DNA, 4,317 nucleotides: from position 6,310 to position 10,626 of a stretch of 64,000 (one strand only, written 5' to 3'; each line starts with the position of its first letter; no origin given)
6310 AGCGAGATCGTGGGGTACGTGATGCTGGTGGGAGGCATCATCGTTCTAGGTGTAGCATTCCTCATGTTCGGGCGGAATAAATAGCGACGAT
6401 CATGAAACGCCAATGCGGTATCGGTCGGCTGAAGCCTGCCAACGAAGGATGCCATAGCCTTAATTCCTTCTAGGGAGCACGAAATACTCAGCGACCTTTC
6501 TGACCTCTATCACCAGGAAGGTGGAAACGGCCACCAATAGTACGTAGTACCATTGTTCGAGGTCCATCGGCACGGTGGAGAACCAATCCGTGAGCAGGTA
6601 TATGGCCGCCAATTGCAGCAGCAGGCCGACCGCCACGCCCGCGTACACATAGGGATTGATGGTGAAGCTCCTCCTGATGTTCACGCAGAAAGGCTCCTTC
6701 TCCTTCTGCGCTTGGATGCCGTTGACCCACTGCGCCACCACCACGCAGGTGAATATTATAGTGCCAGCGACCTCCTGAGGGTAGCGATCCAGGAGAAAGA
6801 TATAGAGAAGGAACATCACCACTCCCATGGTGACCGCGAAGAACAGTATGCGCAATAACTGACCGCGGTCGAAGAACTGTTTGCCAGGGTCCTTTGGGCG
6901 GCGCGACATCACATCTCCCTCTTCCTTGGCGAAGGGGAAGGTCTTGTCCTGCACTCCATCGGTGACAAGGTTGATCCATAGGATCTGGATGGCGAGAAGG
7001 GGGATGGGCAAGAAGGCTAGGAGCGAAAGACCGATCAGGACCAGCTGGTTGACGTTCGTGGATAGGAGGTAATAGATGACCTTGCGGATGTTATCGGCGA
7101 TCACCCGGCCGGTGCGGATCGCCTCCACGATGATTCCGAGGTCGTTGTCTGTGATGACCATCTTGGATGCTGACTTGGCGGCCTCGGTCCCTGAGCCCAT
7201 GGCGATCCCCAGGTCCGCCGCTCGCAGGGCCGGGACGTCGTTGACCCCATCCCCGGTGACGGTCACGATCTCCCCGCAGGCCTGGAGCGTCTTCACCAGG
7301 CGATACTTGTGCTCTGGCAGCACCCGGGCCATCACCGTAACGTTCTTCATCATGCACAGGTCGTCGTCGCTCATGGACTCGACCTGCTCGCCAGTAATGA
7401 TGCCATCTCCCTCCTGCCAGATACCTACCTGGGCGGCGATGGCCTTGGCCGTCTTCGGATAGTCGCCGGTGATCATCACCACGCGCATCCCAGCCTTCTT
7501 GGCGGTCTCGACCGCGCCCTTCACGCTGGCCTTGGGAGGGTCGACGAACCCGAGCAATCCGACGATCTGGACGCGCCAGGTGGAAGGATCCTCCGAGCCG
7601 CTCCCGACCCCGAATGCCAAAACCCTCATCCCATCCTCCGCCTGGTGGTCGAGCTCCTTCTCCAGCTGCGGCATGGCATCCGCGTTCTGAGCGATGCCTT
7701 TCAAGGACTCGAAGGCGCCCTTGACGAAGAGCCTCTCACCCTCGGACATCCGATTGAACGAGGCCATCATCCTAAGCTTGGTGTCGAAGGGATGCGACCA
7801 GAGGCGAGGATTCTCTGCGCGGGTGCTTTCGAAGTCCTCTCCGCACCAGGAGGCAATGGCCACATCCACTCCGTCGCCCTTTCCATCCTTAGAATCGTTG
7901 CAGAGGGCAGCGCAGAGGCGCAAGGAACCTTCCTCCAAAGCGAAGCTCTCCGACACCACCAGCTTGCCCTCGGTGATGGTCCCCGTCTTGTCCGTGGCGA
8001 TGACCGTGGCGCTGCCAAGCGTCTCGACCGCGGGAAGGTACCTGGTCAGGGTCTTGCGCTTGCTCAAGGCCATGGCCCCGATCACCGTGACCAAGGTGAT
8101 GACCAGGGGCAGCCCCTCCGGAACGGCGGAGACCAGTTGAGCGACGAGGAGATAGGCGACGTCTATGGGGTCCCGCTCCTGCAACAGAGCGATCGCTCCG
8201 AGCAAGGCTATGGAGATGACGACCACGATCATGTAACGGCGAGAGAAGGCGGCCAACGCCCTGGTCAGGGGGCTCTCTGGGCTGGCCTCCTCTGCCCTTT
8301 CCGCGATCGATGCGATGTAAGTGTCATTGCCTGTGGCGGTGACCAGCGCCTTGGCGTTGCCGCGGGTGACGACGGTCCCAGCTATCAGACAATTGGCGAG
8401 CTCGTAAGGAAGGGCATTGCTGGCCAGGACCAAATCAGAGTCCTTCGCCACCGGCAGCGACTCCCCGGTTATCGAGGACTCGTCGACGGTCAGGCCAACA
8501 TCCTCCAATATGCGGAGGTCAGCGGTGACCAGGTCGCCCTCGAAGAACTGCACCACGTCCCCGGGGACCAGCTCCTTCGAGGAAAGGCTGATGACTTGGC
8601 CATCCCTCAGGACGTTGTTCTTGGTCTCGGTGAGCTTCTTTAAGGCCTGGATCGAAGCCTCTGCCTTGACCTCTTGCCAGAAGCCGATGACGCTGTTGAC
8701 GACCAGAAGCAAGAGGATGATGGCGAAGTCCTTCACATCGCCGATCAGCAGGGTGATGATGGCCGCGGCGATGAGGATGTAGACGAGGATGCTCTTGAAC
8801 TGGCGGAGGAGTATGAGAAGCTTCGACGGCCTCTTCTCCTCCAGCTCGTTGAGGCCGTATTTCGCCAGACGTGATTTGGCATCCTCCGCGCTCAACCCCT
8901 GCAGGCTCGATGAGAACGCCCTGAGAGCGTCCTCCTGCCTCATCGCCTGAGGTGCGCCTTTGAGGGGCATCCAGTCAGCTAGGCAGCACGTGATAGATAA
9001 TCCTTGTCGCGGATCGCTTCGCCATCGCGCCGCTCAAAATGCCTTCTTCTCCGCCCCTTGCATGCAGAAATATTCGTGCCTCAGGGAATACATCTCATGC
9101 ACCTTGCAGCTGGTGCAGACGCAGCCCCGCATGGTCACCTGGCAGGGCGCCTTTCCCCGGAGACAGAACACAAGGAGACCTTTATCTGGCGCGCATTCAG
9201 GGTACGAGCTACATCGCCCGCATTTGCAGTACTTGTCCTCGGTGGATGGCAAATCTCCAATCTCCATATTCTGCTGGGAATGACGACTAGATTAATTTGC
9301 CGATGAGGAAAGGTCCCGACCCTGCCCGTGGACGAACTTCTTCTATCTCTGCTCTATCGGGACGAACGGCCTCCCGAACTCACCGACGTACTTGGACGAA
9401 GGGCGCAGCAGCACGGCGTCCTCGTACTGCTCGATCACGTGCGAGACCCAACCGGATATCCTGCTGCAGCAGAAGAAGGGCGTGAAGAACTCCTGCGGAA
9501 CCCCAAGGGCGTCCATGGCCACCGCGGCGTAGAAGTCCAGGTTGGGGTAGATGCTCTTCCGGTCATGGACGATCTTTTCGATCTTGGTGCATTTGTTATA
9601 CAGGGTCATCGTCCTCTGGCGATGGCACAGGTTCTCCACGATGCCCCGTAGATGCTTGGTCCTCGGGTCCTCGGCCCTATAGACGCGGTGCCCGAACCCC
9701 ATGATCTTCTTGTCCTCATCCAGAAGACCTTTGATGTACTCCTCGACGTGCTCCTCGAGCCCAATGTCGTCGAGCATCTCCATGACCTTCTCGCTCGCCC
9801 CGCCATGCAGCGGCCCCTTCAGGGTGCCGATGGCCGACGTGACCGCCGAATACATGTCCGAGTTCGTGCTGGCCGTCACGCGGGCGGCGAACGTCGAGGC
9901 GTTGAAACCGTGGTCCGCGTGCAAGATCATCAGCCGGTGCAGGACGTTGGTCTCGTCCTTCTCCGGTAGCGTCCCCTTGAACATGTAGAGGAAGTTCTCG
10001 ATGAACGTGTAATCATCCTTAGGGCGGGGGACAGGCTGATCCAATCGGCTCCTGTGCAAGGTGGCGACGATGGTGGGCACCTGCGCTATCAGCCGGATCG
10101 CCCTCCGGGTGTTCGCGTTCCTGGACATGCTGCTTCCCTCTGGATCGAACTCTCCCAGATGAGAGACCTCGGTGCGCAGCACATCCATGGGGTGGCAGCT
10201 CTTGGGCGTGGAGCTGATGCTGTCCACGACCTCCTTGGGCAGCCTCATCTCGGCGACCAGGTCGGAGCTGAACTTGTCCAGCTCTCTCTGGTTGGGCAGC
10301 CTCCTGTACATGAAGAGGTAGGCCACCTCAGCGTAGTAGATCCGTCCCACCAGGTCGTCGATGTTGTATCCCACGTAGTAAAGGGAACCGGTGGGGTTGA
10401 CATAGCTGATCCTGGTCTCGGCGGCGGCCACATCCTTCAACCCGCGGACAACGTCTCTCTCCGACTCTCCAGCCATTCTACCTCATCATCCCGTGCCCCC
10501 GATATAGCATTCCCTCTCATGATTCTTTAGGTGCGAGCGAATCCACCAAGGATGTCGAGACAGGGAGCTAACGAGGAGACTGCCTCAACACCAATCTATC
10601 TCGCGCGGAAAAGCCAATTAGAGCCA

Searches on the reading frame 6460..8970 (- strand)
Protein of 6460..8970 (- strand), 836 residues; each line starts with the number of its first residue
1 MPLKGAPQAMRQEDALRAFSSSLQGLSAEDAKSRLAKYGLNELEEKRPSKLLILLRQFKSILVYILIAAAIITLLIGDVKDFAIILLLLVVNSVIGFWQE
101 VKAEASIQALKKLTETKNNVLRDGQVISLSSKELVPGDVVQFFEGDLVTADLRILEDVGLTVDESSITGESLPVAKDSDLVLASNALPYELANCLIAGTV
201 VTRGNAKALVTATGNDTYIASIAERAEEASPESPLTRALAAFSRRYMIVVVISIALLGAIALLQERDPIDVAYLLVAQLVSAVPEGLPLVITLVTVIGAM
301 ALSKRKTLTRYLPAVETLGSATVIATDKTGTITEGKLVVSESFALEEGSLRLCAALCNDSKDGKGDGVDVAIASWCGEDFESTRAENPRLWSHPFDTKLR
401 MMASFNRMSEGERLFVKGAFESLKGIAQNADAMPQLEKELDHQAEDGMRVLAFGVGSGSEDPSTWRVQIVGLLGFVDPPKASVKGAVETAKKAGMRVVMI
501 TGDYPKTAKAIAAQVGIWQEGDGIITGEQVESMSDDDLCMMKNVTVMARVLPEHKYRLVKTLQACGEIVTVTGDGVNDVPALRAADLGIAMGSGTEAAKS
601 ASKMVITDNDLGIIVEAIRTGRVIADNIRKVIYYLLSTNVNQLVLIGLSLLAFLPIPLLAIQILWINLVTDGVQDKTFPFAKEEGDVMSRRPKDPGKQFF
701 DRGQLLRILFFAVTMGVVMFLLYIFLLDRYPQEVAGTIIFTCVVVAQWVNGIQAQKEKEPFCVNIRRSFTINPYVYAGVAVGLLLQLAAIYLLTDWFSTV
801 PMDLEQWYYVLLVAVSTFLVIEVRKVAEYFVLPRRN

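Call 58: search_protein_families(library=pfam, proteins=[window:6460-8970:-], max_evalue=0.00001)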
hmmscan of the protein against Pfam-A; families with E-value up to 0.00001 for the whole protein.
window:6460-8970:- (836 aa): 5 families
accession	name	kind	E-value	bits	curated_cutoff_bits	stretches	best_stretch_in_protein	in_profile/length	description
PF00122.25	E1-E2_ATPase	-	9.6e-43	146.2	28.1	1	113-305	2-181/181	E1-E2 ATPase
PF00689.26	Cation_ATPase_C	-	1e-40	139.8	27.3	1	655-826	1-174/175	Cation transporting ATPase, C-terminus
PF00702.32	Hydrolase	-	1.3e-18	68.5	26.4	1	323-586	3-191/191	haloacid dehalogenase-like hydrolase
PF00690.31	Cation_ATPase_N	-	2e-17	63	20.4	1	10-72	4-68/69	Cation transporter/ATPase, N-terminus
PF08282.18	Hydrolase_3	-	1.7e-09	38.2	20.9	1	557-615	194-252/255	haloacid dehalogenase-like hydrolase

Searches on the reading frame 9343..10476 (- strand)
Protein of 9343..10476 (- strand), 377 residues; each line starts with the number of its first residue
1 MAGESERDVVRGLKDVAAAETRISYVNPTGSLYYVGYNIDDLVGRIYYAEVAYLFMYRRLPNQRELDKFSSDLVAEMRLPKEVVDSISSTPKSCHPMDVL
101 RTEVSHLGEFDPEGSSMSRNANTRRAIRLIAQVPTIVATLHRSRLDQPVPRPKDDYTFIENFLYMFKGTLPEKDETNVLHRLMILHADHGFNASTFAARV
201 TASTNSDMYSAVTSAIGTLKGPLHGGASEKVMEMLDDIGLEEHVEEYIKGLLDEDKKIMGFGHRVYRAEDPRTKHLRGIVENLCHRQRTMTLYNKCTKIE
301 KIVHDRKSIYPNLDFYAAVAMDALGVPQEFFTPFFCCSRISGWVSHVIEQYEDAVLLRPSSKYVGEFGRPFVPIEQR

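Call 79: search_protein_families(library=pfam, proteins=[window:9343-10476:-], max_evalue=0.00001)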
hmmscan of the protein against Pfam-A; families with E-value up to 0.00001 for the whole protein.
window:9343-10476:- (377 aa): 1 family
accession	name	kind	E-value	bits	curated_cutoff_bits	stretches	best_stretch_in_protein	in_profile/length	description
PF00285.26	Citrate_synt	-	6.4e-126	420.6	27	1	12-360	1-357/357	Citrate synthase, C-terminal domain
